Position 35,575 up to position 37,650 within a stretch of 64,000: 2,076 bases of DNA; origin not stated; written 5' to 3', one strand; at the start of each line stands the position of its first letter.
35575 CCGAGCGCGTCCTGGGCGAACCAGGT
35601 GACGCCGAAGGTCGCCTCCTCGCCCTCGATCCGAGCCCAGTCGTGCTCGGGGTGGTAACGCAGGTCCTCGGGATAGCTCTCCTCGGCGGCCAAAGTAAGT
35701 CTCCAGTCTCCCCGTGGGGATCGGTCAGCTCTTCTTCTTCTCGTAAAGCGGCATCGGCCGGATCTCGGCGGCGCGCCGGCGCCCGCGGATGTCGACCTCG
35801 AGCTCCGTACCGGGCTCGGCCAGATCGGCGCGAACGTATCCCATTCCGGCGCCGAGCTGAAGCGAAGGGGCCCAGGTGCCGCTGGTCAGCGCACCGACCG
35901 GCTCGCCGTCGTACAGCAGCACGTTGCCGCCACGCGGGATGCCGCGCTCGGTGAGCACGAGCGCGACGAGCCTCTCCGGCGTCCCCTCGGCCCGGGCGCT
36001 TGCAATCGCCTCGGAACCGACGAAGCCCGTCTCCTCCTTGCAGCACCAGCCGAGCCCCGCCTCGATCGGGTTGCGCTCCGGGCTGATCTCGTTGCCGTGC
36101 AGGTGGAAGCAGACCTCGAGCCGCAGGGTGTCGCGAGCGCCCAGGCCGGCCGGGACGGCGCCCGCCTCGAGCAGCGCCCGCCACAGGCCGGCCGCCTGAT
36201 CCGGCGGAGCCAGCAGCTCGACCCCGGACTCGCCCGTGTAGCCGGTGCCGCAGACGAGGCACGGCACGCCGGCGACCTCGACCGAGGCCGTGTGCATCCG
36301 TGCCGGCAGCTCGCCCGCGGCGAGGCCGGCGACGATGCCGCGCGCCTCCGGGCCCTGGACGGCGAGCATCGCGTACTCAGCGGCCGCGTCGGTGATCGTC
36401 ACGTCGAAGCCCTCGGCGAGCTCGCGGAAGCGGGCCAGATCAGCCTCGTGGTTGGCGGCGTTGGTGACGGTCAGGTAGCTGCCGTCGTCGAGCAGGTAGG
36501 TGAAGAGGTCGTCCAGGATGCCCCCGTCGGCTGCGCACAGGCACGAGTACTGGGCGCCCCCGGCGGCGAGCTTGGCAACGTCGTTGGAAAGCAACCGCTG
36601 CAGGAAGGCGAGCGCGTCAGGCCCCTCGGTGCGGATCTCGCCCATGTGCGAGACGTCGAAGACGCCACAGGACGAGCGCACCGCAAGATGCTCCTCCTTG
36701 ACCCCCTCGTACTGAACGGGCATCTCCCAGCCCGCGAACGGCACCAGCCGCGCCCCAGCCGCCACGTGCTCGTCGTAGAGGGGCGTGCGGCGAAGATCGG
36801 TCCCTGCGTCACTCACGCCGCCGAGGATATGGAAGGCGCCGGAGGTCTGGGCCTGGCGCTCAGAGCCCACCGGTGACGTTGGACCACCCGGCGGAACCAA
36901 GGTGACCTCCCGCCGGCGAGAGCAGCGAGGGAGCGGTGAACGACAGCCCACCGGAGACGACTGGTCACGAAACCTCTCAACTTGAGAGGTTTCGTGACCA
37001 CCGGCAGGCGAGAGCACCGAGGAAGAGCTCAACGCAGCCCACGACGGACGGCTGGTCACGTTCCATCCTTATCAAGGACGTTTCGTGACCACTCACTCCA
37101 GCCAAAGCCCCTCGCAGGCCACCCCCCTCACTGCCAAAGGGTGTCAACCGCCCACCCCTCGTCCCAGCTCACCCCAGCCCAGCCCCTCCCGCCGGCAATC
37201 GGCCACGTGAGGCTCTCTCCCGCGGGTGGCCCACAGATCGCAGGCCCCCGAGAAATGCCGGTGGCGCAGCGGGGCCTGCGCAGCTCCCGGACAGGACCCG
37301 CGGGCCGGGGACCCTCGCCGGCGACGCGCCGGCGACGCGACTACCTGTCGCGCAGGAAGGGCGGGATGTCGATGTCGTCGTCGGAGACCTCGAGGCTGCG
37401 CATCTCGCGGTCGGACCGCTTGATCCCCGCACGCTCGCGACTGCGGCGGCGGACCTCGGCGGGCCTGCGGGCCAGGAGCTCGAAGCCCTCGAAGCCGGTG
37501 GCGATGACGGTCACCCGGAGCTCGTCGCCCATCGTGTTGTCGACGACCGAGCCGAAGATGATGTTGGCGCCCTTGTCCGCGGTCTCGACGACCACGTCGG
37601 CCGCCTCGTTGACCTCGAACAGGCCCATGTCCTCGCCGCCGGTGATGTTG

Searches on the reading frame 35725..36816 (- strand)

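Call 17: search_protein_families(library=pfam, proteins=[window:35725-36816:-])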
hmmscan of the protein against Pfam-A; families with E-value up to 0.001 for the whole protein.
window:35725-36816:- (363 aa): 2 families
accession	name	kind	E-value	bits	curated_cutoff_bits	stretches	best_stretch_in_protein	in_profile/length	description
PF01571.26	GCV_T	-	4.7e-88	295.2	25.6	1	13-258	1-255/255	Aminomethyltransferase folate-binding domain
PF08669.17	GCV_T_C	-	6.2e-20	71.3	25.9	1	282-358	2-79/80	Glycine cleavage T-protein C-terminal barrel domain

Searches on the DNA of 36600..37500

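Call 7: search_rna_families(source=window, start=36600, end=37500, threshold=evalue, max_evalue=10, show_alignments=3)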
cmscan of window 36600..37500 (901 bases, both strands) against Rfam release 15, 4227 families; matches with E-value up to 10: 2.
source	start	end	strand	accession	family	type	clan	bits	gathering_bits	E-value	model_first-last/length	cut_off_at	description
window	37367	37464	+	RF02889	Sr006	Gene; sRNA;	-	16.6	100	6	1-124/124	no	Pseudomonas sRNA 6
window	37307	37338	-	RF01340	CRISPR-DR29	Gene; CRISPR;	-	14.9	39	6.5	1-37/37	no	CRISPR RNA direct repeat element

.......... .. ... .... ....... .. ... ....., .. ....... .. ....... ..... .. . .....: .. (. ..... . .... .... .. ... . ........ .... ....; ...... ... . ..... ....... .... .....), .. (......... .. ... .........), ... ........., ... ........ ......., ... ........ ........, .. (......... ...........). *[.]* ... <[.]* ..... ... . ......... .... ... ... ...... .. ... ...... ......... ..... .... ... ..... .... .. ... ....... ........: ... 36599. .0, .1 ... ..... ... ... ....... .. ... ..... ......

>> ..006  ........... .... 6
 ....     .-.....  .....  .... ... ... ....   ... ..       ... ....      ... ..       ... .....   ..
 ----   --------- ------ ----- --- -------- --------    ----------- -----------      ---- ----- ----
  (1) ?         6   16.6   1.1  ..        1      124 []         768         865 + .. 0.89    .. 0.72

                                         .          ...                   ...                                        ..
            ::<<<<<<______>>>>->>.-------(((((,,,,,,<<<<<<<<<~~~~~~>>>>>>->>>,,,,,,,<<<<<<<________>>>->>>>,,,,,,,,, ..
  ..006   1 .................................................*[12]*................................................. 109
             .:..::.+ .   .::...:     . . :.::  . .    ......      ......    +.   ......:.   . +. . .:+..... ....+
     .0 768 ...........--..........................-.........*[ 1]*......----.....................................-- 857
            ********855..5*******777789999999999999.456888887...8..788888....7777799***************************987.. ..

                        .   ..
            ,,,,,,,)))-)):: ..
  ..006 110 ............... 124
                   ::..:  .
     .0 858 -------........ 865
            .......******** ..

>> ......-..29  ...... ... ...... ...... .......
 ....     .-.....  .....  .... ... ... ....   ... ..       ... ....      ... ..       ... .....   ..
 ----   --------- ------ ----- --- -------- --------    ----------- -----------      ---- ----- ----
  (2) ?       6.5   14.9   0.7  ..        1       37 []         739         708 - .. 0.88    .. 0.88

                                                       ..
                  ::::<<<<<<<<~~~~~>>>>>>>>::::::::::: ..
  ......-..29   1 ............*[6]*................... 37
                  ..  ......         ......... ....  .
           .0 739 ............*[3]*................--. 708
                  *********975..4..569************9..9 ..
